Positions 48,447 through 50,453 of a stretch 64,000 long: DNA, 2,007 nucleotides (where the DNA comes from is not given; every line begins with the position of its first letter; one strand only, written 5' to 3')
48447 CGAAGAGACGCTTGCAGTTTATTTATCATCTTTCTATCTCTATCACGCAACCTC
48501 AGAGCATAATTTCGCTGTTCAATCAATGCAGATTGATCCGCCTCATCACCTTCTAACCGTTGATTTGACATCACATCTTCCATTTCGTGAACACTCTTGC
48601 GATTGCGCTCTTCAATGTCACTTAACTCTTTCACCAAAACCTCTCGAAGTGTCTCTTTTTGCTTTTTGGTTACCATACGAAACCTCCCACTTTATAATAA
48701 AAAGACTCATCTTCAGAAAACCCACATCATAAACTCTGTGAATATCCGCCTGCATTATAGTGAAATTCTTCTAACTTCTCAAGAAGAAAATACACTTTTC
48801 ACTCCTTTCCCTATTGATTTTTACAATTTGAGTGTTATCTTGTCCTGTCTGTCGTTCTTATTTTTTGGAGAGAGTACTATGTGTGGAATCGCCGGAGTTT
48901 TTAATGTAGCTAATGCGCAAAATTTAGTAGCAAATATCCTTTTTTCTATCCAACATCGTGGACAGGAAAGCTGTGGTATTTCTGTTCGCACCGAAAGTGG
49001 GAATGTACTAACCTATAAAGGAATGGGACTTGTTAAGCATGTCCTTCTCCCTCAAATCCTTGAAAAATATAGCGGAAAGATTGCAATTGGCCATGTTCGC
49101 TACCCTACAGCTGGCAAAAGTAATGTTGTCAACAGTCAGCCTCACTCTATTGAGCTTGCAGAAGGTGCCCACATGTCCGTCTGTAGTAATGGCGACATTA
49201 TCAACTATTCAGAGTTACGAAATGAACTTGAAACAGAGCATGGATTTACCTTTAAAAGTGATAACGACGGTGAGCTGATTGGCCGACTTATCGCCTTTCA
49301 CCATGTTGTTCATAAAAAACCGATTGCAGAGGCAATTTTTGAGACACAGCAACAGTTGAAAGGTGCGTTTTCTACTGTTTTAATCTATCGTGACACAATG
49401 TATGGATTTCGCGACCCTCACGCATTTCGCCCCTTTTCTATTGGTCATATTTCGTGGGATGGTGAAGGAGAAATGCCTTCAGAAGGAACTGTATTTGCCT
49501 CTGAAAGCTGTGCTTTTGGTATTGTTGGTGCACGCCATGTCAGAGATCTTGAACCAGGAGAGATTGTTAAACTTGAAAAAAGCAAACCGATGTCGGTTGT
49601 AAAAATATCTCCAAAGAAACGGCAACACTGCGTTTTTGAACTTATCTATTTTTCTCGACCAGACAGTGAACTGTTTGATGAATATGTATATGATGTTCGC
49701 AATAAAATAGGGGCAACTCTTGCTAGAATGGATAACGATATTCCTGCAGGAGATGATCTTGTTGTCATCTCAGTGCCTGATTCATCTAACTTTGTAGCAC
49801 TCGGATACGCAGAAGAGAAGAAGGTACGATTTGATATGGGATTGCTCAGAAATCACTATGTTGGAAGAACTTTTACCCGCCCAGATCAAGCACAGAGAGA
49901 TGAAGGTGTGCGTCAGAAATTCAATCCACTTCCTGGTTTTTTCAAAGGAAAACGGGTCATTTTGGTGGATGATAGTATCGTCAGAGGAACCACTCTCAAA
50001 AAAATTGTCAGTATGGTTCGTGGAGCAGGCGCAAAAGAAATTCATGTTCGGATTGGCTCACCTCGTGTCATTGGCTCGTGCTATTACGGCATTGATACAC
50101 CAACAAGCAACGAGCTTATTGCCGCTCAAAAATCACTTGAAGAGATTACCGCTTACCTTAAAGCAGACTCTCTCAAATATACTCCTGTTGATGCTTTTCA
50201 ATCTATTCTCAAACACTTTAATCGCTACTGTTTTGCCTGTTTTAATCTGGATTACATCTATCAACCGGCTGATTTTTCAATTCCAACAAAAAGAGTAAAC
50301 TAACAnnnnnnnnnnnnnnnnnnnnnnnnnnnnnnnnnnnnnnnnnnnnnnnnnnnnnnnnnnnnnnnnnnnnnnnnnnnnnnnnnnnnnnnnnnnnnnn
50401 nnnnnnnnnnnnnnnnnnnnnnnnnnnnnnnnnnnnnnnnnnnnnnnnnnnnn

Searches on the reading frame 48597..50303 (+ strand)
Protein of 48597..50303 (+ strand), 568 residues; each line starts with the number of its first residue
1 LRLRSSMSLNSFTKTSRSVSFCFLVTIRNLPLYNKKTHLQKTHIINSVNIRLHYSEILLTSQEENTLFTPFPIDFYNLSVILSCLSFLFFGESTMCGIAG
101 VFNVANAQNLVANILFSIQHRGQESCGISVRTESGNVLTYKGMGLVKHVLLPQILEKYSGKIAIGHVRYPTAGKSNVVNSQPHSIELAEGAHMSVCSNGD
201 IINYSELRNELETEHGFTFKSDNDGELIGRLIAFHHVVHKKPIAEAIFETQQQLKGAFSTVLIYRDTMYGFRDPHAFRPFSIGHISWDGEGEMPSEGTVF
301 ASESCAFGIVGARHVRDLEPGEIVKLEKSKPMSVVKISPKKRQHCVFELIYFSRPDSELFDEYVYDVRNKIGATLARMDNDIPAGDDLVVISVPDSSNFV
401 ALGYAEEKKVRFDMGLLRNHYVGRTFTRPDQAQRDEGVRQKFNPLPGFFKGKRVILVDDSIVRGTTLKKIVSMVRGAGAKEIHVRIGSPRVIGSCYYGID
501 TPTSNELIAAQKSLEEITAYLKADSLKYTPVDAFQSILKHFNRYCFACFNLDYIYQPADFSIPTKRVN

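Call 112: search_protein_families(library=ncbifam, proteins=[window:48597-50303:+], max_evalue=0.00001)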
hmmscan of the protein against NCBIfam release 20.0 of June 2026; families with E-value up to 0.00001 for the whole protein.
window:48597-50303:+ (568 aa): 6 families
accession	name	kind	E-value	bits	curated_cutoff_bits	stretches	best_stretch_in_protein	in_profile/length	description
TIGR01134.1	purF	equivalog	2.3e-122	409.5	350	1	96-553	1-431/432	amidophosphoribosyltransferase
NF001484.0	PRK00331.1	subfamily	2.8e-30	105.3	381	1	95-343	1-232/601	isomerizing glutamine--fructose-6-phosphate transaminase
TIGR01135.1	glmS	equivalog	6.5e-29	100.9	418.05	1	96-343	1-231/607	glutamine--fructose-6-phosphate transaminase (isomerizing)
TIGR01536.1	asn_synth_AEB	equivalog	6.3e-14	51.9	267.1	1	96-282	1-150/517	asparagine synthase (glutamine-hydrolyzing)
NF006949.0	PRK09431.1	equivalog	1.1e-08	34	499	1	190-332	67-189/554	asparagine synthase B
TIGR03104.1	trio_amidotrans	equivalog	2.2e-06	26.2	570.1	1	159-235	40-109/589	N-acetylglutaminylglutamine amidotransferase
